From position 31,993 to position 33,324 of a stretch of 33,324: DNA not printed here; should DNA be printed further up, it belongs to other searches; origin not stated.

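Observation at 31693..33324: Right-edge cargo module: convergent GT-A glycosyltransferase plus two overlapping small ORFs, AT-rich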

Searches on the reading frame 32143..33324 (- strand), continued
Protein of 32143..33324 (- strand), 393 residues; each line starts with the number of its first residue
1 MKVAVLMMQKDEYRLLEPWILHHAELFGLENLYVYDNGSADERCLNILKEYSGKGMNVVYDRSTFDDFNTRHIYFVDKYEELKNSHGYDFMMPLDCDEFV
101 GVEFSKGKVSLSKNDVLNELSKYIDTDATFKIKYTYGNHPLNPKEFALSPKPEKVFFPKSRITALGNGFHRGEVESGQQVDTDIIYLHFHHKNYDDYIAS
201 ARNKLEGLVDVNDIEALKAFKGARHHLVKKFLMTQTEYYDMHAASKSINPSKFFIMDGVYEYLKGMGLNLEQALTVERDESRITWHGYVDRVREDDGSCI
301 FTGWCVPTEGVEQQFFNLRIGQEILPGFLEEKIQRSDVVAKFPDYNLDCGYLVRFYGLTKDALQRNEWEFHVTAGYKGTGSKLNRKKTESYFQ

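Call 36: fold_search(model_id=the predicted structure, library=pdb)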
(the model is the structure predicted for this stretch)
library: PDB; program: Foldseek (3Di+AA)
matches with E <= 10: 1823; with E <= 0.001: 77
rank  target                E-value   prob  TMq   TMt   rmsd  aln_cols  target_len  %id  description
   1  9gzk_F                3.5e-10  1.00  0.27  0.20  20.7       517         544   10  Crystal structure of the L. monocytogenes RmlT in complex with 4-RboP-(CH2)6NH2 (released 2024-12-18)
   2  8bz5_B                1.2e-09  1.00  0.29  0.20  21.1       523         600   10  Crystal structure of the L. monocytogenes RmlT in complex with HEPES (released 2023-12-27)
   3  8bz6_B                1.2e-09  1.00  0.30  0.21  20.9       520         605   10  Crystal structure of the L. monocytogenes RmlT in complex with UDP-glucose (released 2023-12-27)
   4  8bz8_B                1.3e-09  1.00  0.30  0.21  21.3       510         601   12  Crystal structure of the L. monocytogenes RmlT D198A variant in complex with TDP-rhamnose (released 2023-12-27)
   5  8bz8_A                1.7e-09  1.00  0.30  0.21  21.0       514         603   11  Crystal structure of the L. monocytogenes RmlT D198A variant in complex with TDP-rhamnose (released 2023-12-27)
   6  8bz7_D                2.4e-09  1.00  0.30  0.21  21.2       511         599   11  Crystal structure of the L. monocytogenes RmlT in complex with TDP-rhamnose (released 2023-12-27)
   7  8bz7_B                2.7e-09  1.00  0.30  0.20  21.2       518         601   11  Crystal structure of the L. monocytogenes RmlT in complex with TDP-rhamnose (released 2023-12-27)
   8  5tz8_A                3.4e-09  1.00  0.29  0.21  18.2       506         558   11  Crystal structure of S. aureus TarS (released 2017-01-04)
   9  9gzk_C                3.6e-09  1.00  0.30  0.20  21.1       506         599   12  Crystal structure of the L. monocytogenes RmlT in complex with 4-RboP-(CH2)6NH2 (released 2024-12-18)
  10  8bz7_E                4.3e-09  1.00  0.30  0.21  21.1       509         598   11  Crystal structure of the L. monocytogenes RmlT in complex with TDP-rhamnose (released 2023-12-27)
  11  8bz4_A                5.8e-09  1.00  0.29  0.20  21.1       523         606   11  Crystal structure of the apo form of the L. monocytogenes RmlT (released 2023-12-27)
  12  8bz8_E                6.2e-09  1.00  0.30  0.21  20.8       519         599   10  Crystal structure of the L. monocytogenes RmlT D198A variant in complex with TDP-rhamnose (released 2023-12-27)
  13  8bz5_C                7.4e-09  1.00  0.29  0.20  21.5       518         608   12  Crystal structure of the L. monocytogenes RmlT in complex with HEPES (released 2023-12-27)
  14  7msk_A                1.0e-08  1.00  0.35  0.33  13.4       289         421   13  ThuS glycosin S-glycosyltransferase (released 2022-04-13)
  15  7msk_B                1.1e-08  1.00  0.34  0.32  12.3       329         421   13  ThuS glycosin S-glycosyltransferase (released 2022-04-13)
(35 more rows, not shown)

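Call 67: find_encoding_contigs(protein=P0156, flank=8000, max_places=2)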
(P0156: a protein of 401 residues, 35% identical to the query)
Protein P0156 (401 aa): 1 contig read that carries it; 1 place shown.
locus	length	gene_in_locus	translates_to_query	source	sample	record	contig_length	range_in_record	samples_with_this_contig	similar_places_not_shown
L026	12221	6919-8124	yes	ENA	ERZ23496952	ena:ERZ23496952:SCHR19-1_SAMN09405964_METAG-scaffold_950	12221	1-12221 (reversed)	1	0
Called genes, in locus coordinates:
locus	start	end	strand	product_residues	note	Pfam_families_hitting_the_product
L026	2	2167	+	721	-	?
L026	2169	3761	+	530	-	-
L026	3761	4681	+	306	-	PF00483:NTP_transferase, PF12804:NTP_transf_3 (faint)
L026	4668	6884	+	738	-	PF00535:Glycos_transf_2, PF10111:Glyco_tranf_2_2 (weak), PF13641:Glyco_tranf_2_3, PF00535:Glycos_transf_2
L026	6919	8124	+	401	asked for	-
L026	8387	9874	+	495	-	PF02585:PIG-L, PF00535:Glycos_transf_2, PF13641:Glyco_tranf_2_3 (weak)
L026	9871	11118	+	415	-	-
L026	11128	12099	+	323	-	PF00534:Glycos_transf_1 (faint)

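Call 68: find_encoding_contigs(protein=P0162, flank=8000, max_places=2)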
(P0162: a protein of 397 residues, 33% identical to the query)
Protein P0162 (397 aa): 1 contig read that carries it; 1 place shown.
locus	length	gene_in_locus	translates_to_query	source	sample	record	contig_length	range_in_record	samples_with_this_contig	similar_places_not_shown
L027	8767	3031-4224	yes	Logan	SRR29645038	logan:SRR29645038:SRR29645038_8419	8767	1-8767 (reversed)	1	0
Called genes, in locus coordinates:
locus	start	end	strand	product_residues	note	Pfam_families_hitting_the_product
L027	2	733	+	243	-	?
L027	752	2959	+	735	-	PF00535:Glycos_transf_2, PF10111:Glyco_tranf_2_2 (faint), PF13641:Glyco_tranf_2_3, PF00535:Glycos_transf_2, PF13641:Glyco_tranf_2_3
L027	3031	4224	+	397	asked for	-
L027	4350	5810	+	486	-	PF02585:PIG-L, PF00535:Glycos_transf_2, PF10111:Glyco_tranf_2_2 (faint), PF13641:Glyco_tranf_2_3 (faint)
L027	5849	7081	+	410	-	-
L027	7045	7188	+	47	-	-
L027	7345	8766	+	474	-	?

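Call 88: list_cluster_members(proteins=[window:32143-33324:-, window:31838-32080:+, window:31693-31854:+])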
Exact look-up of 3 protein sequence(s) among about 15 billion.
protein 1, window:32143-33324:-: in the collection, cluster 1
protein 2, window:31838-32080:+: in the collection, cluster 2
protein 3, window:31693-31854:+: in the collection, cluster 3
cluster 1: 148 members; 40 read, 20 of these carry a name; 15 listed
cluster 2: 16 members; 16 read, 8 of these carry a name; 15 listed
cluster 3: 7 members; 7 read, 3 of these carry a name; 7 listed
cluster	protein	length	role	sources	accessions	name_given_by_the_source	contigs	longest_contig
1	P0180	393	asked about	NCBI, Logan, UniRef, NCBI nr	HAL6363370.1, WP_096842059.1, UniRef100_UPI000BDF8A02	glycosyltransferase family 2 protein [Escherichia coli] | glycosyltransferase family 2 protein n=1 Tax=Escherichia coli TaxID=562 ...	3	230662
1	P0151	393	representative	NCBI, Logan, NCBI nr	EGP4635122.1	hypothetical protein IZS90_004187 [Escherichia coli] | hypothetical protein [Escherichia coli]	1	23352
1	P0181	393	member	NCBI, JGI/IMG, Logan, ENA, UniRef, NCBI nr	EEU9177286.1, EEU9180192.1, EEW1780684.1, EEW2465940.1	hypothetical protein JRE48_002688 [Escherichia coli] | glycosyltransferase family 2 protein n=1 Tax=Enterobacteriaceae TaxID=543 ... | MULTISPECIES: glycosyltransferase family 2 protein [Enterobacteriaceae]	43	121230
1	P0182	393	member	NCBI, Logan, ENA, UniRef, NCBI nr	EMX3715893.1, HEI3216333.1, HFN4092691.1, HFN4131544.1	TPA: glycosyltransferase family 2 protein [Enterobacter hormaechei] | glycosyltransferase family 2 protein n=2 Tax=Enterobacterales TaxID=91347 ... | glycosyltransferase family 2 protein [Escherichia coli]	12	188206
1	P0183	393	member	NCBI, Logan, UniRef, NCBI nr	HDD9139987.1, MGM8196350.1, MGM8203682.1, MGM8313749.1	TPA: glycosyltransferase family 2 protein [Escherichia coli] | glycosyltransferase family 2 protein n=1 Tax=Escherichia coli TaxID=562 ... | glycosyltransferase family 2 protein [Escherichia coli]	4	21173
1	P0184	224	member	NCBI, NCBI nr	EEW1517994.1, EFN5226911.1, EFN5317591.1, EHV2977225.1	hypothetical protein FQJ50_24370, partial [Escherichia coli] | hypothetical protein [Escherichia coli]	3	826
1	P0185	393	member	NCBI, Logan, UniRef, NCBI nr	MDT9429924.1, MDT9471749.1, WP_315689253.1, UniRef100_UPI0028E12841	glycosyltransferase family 2 protein [Escherichia coli] | glycosyltransferase family 2 protein n=1 Tax=Escherichia coli TaxID=562 ...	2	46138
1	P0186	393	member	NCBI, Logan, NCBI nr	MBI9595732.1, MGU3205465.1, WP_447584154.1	glycosyltransferase family 2 protein [Escherichia coli]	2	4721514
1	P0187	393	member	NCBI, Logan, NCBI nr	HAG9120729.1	TPA: hypothetical protein F6V56_08805 [Escherichia coli] | hypothetical protein [Escherichia coli]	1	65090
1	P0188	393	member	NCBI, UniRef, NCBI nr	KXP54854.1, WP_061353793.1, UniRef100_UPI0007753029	glycosyltransferase family 2 protein [Escherichia coli] | glycosyltransferase family 2 protein n=1 Tax=Escherichia coli TaxID=562 ...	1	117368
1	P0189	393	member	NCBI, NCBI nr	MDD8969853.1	glycosyltransferase family 2 protein [Escherichia coli]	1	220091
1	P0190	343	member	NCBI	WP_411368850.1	hypothetical protein, partial [Escherichia coli]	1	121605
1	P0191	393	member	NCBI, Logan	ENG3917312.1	glycosyltransferase family 2 protein [Escherichia coli]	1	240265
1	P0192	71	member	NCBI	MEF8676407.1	hypothetical protein U9126_21125 [Escherichia coli]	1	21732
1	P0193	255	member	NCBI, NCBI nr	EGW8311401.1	hypothetical protein JE842_001945, partial [Escherichia coli] | hypothetical protein [Escherichia coli]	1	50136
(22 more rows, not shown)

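Call 89: fold_search(model_id=the predicted structure, library=viral)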
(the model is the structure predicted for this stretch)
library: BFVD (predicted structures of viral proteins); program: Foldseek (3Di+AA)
matches with E <= 10: 1031; with E <= 0.001: 108
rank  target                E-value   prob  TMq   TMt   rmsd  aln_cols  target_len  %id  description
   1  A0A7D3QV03            1.0e-17  1.00  0.50  0.55   9.3       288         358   21  Glycosyl transferase family 2 [Fadolivirus FV1/VV64]
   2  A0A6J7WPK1            6.1e-11  1.00  0.42  0.62   6.4       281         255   17  Glyco_tranf_GTA_type domain containing protein [uncultured Caudovirales phage]
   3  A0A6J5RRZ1            1.1e-10  1.00  0.44  0.27   4.9       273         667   16  Glycosyl transferase family 2 [uncultured Caudovirales phage]
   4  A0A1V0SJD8            3.9e-10  1.00  0.45  0.62   6.1       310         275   13  Glycosyltransferase family 2 [Klosneuvirus KNV1]
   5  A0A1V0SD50            2.5e-09  1.00  0.40  0.32   5.5       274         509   18  Phosphorylcholine metabolism protein LicD and glycosyltransferase family 92 domain containing protein [Indivirus ILV1]
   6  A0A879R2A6            2.6e-09  1.00  0.33  0.26  12.3       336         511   18  Glycosyltransferase [Synechococcus phage S-SRM01]
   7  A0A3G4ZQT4            2.7e-08  1.00  0.41  0.52   5.9       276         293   14  Phosphorylcholine metabolism protein LicD and glycosyltransferase family 92 domain containing protein [Terrestrivirus sp.]
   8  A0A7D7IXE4            3.5e-08  1.00  0.36  0.49  14.2       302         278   14  (no name in the UniProt tables at hand)
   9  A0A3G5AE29            3.7e-08  1.00  0.34  0.24   8.9       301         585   12  Glycosyltransferase 2-like domain-containing protein [Satyrvirus sp.]
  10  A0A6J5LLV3            7.1e-08  1.00  0.34  0.11   9.2       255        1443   15  Glyco_tranf_GTA_type domain containing protein [uncultured Caudovirales phage]
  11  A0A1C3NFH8            7.6e-08  1.00  0.33  0.34   9.3       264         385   16  (no name in the UniProt tables at hand)
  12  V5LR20                9.6e-08  1.00  0.36  0.49   5.9       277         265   13  (no name in the UniProt tables at hand)
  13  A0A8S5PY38            9.6e-08  1.00  0.31  0.35   9.3       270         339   14  Glycosyltransferase [Myoviridae sp. ctgsk7]
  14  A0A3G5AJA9            1.0e-07  1.00  0.41  0.18   5.5       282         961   14  Uncharacterized protein [Sylvanvirus sp.]
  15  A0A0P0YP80            1.3e-07  1.00  0.40  0.48   6.5       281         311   14  (no name in the UniProt tables at hand)
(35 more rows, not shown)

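Call 104: search_protein_families(library=padloc, proteins=[window:32143-33324:-], max_evalue=0.01)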
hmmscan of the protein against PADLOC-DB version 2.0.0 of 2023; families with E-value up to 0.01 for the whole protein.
window:32143-33324:- (393 aa): 0 families
